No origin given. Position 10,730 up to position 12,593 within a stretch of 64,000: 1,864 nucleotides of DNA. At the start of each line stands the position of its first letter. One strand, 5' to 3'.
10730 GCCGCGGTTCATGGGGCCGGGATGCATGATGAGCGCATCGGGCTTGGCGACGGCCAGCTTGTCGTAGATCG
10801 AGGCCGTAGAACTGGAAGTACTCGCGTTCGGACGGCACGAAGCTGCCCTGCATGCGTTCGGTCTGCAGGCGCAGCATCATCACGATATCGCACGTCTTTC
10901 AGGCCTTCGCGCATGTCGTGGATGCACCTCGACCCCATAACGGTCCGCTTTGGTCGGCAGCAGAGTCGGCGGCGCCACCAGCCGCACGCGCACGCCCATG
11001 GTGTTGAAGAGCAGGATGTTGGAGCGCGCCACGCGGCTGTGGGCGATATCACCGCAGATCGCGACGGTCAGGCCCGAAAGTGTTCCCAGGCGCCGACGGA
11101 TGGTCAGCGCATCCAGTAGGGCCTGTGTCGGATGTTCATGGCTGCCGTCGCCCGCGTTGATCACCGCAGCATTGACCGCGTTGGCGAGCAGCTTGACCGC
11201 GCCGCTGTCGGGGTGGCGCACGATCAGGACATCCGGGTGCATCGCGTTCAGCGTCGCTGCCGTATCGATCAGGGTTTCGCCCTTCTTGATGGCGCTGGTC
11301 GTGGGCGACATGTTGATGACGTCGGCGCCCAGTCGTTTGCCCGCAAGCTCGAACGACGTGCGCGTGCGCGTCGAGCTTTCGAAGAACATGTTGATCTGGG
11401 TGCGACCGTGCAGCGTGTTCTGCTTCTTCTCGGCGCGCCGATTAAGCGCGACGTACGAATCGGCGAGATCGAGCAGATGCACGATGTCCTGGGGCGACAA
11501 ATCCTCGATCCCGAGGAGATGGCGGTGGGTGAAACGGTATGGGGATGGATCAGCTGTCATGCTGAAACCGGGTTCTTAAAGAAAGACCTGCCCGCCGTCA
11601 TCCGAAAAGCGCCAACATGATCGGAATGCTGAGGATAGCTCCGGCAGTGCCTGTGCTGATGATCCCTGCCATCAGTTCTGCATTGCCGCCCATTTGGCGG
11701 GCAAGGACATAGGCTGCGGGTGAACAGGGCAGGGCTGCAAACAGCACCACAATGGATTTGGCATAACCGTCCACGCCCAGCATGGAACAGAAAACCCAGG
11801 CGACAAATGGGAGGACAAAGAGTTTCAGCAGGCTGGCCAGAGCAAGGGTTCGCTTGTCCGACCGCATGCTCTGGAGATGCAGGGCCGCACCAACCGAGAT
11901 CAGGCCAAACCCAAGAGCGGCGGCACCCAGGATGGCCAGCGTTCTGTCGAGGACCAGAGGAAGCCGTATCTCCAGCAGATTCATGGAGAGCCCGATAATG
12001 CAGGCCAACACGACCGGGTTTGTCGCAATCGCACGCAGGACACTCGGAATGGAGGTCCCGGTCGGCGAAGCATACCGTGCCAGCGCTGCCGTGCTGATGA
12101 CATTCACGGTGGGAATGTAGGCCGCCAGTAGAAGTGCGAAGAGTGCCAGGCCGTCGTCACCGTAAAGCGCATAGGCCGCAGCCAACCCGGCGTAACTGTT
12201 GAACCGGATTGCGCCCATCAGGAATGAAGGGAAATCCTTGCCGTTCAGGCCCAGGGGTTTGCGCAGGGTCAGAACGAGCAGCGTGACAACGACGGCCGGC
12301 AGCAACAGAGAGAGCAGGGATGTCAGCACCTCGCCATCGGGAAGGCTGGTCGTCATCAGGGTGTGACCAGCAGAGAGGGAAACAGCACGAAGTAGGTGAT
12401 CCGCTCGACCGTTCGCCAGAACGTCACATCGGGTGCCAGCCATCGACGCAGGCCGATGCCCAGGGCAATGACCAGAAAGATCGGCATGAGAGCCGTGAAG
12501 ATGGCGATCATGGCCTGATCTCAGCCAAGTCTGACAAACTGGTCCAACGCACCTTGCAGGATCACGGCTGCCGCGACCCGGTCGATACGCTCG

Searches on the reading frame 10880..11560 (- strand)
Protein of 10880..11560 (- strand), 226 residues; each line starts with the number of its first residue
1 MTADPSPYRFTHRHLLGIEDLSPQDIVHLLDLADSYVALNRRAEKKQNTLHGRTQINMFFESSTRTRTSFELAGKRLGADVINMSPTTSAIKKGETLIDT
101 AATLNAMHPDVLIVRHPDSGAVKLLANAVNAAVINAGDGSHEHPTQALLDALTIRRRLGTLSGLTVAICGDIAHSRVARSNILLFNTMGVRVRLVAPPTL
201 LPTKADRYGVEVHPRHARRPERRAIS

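Call 91: search_protein_families(library=pfam, proteins=[window:10880-11560:-], max_evalue=0.00001)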
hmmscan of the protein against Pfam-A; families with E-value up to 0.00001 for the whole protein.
window:10880-11560:- (226 aa): 2 families
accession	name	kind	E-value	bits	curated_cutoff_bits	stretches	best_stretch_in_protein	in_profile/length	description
PF02729.26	OTCace_N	-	3.5e-46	157.4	29.9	1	13-155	1-147/148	Aspartate/ornithine carbamoyltransferase, carbamoyl-P binding domain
PF00185.30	OTCace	-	7.7e-06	26.5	29.4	0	163-204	2-41/157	Aspartate/ornithine carbamoyltransferase, Asp/Orn binding domain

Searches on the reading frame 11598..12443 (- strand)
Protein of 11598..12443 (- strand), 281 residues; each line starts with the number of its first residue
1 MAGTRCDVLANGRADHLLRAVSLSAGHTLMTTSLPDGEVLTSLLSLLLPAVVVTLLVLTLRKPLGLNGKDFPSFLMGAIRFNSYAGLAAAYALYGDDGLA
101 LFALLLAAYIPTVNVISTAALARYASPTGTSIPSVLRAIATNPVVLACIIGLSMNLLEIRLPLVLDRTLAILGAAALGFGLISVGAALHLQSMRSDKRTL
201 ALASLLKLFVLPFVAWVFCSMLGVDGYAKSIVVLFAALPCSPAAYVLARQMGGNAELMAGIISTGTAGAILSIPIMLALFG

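Call 91: search_protein_families(library=pfam, proteins=[window:11598-12443:-], max_evalue=0.00001)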
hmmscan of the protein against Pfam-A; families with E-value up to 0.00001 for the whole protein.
window:11598-12443:- (281 aa): 2 families
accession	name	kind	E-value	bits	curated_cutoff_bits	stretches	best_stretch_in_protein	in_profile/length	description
PF03547.23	Mem_trans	-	3.7e-17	62.4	25.7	1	133-276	194-342/343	Membrane transport protein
PF01758.21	SBF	-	2.9e-07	30.8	24.3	1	176-280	3-114/191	Sodium Bile acid symporter family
